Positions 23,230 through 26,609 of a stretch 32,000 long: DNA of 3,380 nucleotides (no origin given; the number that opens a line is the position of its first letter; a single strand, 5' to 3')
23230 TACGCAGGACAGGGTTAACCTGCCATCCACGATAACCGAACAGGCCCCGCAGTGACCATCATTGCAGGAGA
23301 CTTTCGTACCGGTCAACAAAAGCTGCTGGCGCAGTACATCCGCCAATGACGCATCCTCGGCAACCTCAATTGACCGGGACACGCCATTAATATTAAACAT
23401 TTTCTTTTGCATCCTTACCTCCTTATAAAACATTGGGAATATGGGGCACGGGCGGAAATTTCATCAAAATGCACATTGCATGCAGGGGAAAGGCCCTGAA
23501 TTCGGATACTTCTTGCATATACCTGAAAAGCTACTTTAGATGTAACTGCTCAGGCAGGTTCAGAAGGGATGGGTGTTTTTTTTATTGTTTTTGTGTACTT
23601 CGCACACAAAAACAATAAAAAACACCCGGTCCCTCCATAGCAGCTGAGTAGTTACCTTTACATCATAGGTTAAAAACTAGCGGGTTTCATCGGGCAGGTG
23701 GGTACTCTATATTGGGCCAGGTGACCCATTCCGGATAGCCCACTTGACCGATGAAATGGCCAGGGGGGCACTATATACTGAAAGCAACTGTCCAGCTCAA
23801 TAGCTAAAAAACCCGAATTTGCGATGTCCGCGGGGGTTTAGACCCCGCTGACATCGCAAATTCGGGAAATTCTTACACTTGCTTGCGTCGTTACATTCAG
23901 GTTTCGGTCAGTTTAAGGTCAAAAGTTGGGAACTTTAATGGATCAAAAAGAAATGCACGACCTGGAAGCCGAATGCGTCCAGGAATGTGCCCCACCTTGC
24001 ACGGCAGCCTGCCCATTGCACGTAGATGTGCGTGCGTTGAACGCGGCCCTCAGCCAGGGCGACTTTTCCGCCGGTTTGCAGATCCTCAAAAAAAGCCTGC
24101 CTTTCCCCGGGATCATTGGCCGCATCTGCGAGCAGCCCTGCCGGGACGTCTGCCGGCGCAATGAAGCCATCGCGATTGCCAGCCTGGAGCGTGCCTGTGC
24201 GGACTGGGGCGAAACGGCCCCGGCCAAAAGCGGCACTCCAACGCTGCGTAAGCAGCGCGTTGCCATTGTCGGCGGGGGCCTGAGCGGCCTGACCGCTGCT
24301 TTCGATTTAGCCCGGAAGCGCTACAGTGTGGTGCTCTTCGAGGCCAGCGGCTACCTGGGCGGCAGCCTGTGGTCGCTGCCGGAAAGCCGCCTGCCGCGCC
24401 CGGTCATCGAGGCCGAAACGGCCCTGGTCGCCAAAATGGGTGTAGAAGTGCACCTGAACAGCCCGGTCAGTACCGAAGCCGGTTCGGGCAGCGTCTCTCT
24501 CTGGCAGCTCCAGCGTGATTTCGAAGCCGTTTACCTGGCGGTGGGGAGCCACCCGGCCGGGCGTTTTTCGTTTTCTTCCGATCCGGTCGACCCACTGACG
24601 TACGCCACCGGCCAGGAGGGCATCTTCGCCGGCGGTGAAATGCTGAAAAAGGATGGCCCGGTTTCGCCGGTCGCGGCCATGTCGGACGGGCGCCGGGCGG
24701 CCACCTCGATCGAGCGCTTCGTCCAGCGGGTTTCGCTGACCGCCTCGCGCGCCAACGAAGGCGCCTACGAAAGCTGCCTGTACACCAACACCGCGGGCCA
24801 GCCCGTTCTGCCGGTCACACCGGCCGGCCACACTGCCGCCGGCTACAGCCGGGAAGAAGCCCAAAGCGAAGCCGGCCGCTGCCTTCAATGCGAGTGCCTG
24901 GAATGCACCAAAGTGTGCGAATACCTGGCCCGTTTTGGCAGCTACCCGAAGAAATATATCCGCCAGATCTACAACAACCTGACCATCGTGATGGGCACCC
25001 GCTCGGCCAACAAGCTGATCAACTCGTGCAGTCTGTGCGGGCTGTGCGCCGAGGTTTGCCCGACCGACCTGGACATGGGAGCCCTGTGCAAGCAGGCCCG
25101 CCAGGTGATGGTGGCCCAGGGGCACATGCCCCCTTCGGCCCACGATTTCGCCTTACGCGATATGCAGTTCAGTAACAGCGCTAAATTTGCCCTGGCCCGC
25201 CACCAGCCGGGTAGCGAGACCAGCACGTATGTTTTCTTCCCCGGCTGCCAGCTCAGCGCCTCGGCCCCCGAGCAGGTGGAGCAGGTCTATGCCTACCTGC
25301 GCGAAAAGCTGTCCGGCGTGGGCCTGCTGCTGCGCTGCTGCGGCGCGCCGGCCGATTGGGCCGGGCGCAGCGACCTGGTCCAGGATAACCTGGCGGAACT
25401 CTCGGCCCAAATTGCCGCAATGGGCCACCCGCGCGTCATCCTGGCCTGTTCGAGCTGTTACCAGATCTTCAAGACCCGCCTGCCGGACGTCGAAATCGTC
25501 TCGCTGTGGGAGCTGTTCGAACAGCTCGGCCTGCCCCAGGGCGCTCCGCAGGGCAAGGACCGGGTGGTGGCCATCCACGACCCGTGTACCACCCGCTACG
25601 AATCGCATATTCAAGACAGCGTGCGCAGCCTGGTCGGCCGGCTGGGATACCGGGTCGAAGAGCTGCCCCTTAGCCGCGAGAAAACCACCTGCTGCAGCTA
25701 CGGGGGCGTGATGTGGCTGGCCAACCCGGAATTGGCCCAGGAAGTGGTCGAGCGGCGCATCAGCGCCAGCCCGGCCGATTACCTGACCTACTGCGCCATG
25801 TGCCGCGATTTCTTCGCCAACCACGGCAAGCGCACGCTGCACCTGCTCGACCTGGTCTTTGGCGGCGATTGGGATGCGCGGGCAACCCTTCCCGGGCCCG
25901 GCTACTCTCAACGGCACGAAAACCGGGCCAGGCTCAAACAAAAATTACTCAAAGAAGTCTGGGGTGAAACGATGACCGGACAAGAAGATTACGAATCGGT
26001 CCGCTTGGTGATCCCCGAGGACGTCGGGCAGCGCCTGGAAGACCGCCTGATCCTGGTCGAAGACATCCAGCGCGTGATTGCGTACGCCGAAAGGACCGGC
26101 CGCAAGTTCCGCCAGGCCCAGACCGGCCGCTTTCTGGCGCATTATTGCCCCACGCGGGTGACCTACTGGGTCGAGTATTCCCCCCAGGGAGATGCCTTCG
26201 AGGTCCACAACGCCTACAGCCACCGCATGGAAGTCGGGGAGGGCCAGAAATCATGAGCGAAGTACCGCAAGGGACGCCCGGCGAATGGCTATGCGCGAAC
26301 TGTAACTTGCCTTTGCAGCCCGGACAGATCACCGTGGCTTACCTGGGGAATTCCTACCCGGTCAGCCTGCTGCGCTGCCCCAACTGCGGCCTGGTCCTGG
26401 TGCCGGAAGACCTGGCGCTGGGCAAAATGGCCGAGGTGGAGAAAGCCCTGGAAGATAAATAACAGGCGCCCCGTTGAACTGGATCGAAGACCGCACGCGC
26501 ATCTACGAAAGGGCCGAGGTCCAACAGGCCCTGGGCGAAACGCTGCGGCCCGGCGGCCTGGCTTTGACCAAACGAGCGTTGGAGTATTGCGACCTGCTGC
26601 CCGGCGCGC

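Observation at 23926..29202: Divergent five-gene operon beside mop (fusion oxidoreductase, zinc ribbon, methyltransferase, C_GCAxxG_C_C, Tes-like radical SAM): coherent system of unknown function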

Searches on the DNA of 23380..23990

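Call 85: search_rna_families(source=window, start=23380, end=23990, threshold=evalue, max_evalue=1, show_alignments=2)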
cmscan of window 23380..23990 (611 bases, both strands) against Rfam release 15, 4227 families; matches with E-value up to 1: 15.
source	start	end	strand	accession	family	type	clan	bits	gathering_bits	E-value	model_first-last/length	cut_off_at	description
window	23557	23642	+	RF03323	mir-3613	Gene; miRNA;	-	36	91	5.5e-06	1-86/86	no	mir-3613 microRNA precursor family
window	23569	23627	-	RF03566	mir-4875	Gene; miRNA;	-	30.9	90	0.00025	1-73/73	no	mir-4875 microRNA precursor family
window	23562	23636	-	RF03323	mir-3613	Gene; miRNA;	-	30.8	91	0.00016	1-86/86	no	mir-3613 microRNA precursor family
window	23561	23637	+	RF04099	MIR837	Gene; miRNA;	-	29.6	117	0.00072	1-122/122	no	MIR837 microRNA precursor family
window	23563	23636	-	RF01061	mir-548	Gene; miRNA;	-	26.5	90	0.0085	1-84/84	no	mir-548 microRNA precursor family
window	23569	23627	-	RF03339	mir-3047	Gene; miRNA;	-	26.3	53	0.0067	1-61/61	no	mir-3047 microRNA precursor family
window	23563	23635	+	RF01061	mir-548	Gene; miRNA;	-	26.2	90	0.01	1-84/84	no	mir-548 microRNA precursor family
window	23505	23626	-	RF00561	SNORA40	Gene; snRNA; snoRNA; HACA-box;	-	26.2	51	0.024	1-128/128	no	Small nucleolar RNA SNORA40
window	23552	23646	+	RF00053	mir-7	Gene; miRNA;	-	26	51.8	0.0048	1-91/91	no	mir-7 microRNA precursor family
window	23805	23863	+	RF02822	Srn266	Gene; sRNA;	-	24.4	63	0.13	53-112/112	no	Streptococcus RNA 266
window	23570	23630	+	RF03339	mir-3047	Gene; miRNA;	-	24.2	53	0.024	1-61/61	no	mir-3047 microRNA precursor family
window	23814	23865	-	RF03839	MIR2599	Gene; miRNA;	-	20.6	120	0.25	1-132/132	no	MIR2599 microRNA precursor family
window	23567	23631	+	RF01005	MIR530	Gene; miRNA;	-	18.9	85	0.58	1-172/172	no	MIR530 microRNA precursor family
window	23570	23630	+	RF03402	mir-957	Gene; miRNA;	-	18.7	66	0.32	1-77/77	no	mir-957 microRNA precursor family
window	23620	23694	-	RF01305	sR51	Gene; snRNA; snoRNA; CD-box;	-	17.8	38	0.53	1-56/56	no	Small nucleolar RNA sR51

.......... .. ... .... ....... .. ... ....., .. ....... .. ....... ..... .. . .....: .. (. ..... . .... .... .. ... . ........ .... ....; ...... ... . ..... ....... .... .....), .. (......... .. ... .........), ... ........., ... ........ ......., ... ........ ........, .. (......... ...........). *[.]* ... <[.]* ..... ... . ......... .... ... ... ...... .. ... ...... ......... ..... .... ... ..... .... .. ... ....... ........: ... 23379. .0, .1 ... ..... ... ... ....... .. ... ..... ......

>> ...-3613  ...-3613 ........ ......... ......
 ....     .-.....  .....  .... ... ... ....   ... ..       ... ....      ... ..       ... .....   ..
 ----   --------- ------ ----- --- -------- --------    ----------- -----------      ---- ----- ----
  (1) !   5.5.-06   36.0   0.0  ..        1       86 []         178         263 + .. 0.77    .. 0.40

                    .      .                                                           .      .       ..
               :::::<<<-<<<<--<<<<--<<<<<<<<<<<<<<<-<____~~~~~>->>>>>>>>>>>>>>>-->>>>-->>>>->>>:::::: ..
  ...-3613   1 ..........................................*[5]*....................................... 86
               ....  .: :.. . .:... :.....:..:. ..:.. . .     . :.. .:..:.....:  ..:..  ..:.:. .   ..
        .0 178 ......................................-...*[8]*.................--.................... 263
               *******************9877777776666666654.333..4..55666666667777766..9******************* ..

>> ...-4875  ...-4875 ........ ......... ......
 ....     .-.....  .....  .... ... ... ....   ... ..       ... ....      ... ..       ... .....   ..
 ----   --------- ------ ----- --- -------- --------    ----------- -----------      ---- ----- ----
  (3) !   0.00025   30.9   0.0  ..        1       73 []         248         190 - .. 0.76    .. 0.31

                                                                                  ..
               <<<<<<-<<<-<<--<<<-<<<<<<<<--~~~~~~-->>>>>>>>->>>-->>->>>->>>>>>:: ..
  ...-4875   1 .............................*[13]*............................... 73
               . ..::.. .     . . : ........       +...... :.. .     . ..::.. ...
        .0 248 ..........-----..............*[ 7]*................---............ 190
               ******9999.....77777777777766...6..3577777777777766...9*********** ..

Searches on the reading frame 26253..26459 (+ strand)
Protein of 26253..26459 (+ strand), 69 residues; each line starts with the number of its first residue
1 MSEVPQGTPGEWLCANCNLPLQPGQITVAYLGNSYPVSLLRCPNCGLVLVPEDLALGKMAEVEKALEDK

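Call 3: search_protein_families(library=ncbifam, proteins=[window:26253-26459:+], max_evalue=0.001)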
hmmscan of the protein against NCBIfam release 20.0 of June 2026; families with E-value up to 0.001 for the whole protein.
window:26253-26459:+ (69 aa): 1 family
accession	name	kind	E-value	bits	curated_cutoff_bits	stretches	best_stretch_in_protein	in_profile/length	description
NF045645.1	DVU_1557_fam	equivalog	7.6e-29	99.7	60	1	11-69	2-60/60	DVU_1557 family redox protein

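Call 4: search_protein_families(library=pfam, proteins=[window:26253-26459:+], max_evalue=0.01)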
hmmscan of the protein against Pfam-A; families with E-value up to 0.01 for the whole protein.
window:26253-26459:+ (69 aa): 3 families
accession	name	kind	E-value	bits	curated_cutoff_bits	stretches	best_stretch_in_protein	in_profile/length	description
PF24292.1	DUF7479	-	1.1e-27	96.3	27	1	11-69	2-60/60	Domain of unknown function (DUF7479)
PF00412.28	LIM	-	0.0023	18.6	22.9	1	14-54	1-41/58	LIM domain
PF13248.11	Zn_ribbon_3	-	0.0049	16.7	27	0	41-47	4-10/26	zinc-ribbon domain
